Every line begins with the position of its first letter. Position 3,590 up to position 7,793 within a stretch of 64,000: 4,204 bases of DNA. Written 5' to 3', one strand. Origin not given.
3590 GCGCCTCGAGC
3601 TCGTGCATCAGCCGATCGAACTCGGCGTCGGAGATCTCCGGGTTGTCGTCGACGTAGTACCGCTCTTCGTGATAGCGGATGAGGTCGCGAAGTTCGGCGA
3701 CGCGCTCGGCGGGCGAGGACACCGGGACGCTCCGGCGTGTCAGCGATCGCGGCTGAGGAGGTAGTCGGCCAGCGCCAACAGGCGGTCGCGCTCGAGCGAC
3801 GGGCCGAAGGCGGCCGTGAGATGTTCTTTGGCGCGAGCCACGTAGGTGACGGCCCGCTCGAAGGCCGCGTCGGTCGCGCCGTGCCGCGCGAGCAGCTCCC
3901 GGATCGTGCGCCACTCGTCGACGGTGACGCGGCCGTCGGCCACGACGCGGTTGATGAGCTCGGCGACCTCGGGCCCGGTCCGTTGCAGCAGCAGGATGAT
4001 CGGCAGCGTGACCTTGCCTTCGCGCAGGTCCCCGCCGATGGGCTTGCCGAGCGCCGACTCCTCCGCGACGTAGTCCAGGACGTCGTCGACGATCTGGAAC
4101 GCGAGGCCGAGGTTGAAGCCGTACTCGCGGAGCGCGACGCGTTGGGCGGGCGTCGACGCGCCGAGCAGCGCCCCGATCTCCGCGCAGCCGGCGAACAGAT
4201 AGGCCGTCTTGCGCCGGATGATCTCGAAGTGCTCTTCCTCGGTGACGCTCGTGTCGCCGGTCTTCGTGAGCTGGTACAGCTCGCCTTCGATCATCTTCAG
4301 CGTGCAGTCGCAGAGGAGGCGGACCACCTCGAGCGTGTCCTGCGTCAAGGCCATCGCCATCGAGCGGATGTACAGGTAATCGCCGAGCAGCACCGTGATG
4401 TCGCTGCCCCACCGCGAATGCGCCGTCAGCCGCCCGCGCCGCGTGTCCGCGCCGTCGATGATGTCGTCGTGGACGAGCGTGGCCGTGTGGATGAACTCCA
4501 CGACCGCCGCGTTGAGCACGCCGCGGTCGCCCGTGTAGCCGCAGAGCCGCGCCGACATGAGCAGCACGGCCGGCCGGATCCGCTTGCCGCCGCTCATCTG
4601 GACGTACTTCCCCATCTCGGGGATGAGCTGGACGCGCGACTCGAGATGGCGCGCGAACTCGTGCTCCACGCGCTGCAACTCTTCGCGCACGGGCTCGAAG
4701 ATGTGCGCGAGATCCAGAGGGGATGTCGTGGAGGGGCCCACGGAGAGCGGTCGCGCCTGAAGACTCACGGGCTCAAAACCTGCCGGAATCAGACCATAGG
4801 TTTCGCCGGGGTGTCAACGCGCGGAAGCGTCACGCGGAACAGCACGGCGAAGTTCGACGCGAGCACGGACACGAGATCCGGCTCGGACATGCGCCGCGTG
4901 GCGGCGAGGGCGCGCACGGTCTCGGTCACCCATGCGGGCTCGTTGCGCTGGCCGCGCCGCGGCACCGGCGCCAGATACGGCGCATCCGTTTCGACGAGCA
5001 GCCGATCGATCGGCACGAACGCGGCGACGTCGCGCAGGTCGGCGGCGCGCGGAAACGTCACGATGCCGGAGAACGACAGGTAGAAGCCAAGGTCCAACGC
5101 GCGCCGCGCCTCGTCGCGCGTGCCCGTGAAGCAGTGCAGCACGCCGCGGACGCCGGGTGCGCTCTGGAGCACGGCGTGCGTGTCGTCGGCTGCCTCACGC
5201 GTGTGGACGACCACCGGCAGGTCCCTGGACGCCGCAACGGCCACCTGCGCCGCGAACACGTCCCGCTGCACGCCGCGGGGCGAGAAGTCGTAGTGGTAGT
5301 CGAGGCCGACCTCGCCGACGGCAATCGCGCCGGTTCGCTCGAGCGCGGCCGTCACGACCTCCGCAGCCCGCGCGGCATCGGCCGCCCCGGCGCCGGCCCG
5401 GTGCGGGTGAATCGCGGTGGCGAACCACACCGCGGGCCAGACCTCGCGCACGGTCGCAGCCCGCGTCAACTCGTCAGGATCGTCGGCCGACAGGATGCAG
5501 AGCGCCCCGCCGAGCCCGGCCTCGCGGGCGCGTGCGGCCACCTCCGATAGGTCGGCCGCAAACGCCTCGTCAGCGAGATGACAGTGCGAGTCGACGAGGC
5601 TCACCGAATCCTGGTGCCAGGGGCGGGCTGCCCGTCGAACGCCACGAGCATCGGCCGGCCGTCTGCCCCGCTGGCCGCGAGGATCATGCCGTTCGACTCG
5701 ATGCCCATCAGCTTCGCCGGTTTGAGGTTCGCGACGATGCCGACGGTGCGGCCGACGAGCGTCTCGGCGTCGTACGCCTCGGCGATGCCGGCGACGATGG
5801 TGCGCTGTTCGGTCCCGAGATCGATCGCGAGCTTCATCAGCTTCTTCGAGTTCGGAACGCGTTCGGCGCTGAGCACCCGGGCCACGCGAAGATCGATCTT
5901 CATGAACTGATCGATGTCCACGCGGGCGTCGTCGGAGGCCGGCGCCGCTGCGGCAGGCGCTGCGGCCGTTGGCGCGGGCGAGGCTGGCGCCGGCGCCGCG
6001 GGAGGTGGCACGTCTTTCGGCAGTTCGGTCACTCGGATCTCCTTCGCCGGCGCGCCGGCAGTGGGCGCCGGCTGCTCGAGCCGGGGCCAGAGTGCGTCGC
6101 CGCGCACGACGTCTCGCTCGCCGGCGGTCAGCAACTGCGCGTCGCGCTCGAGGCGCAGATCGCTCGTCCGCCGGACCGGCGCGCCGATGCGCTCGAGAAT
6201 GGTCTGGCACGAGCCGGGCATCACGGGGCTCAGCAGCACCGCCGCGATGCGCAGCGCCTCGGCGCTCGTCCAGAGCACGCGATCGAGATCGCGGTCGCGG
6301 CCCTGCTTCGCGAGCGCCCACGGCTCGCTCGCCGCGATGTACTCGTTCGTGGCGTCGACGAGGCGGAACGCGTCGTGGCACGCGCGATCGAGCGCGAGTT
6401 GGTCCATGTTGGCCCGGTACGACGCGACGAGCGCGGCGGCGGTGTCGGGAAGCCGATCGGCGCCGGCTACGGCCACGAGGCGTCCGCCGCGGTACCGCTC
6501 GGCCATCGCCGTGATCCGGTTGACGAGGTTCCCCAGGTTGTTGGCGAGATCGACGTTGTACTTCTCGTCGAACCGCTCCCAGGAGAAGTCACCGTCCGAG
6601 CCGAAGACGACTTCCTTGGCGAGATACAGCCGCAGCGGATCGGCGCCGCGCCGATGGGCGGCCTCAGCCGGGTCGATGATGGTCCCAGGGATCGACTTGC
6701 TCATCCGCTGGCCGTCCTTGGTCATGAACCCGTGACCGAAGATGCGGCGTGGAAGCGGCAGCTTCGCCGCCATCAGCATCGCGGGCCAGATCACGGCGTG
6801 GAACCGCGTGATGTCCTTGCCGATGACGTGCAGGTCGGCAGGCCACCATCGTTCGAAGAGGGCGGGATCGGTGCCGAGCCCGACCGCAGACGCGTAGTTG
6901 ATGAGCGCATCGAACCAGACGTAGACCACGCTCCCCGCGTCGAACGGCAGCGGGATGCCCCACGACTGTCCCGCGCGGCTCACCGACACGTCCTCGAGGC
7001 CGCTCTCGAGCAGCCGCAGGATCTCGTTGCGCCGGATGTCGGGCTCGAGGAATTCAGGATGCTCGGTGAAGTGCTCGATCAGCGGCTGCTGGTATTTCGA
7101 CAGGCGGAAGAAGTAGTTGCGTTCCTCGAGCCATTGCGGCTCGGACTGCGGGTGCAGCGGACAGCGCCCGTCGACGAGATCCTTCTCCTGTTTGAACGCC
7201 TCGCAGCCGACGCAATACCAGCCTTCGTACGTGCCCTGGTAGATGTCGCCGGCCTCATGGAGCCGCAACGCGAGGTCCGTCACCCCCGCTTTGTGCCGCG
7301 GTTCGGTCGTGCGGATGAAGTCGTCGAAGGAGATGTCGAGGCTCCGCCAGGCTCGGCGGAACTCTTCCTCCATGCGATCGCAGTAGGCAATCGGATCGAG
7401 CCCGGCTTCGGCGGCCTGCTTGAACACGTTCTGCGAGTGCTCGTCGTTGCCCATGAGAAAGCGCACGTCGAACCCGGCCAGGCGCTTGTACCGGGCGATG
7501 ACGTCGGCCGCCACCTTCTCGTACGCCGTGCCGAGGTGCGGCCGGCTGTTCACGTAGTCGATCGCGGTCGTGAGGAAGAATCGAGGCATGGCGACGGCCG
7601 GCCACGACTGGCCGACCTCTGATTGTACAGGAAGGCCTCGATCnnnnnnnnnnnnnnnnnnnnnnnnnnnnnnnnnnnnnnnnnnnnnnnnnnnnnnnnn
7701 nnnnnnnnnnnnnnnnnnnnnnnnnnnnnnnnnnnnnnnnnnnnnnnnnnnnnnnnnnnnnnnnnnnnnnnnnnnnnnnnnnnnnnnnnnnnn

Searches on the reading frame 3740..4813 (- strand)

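Call 52: search_protein_families(library=pfam, proteins=[window:3740-4813:-], max_evalue=0.001)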
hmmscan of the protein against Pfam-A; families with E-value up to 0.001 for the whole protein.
window:3740-4813:- (357 aa): 1 family
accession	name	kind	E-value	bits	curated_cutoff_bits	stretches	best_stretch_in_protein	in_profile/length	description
PF00348.22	polyprenyl_synt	-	1.2e-69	234.7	27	1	62-303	2-246/251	Polyprenyl synthetase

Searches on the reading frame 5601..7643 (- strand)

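Call 52: search_protein_families(library=pfam, proteins=[window:5601-7643:-], max_evalue=0.001)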
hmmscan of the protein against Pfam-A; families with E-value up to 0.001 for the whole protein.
window:5601-7643:- (680 aa): 6 families
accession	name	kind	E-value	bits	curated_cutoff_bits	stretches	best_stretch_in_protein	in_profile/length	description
PF09334.17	tRNA-synt_1g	-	2.9e-100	336.2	20.1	2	167-377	174-390/391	tRNA synthetases class I (M)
PF01588.26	tRNA_bind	-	3.1e-27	94.9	27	1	585-677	1-95/96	Putative tRNA binding domain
PF00133.28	tRNA-synt_1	-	2.1e-23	83.2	22.7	2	239-343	298-404/414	tRNA synthetases class I (I, L, M and V)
PF01406.26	tRNA-synt_1e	-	3.6e-08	33.6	27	1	31-138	19-125/301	tRNA synthetases class I (C) catalytic domain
PF19303.5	Anticodon_3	-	4.4e-07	30.3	23.5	1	398-493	14-108/152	Anticodon binding domain of methionyl tRNA ligase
PF08264.19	Anticodon_1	-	9.8e-06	26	25.1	1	404-487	10-94/148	Anticodon-binding domain of tRNA ligase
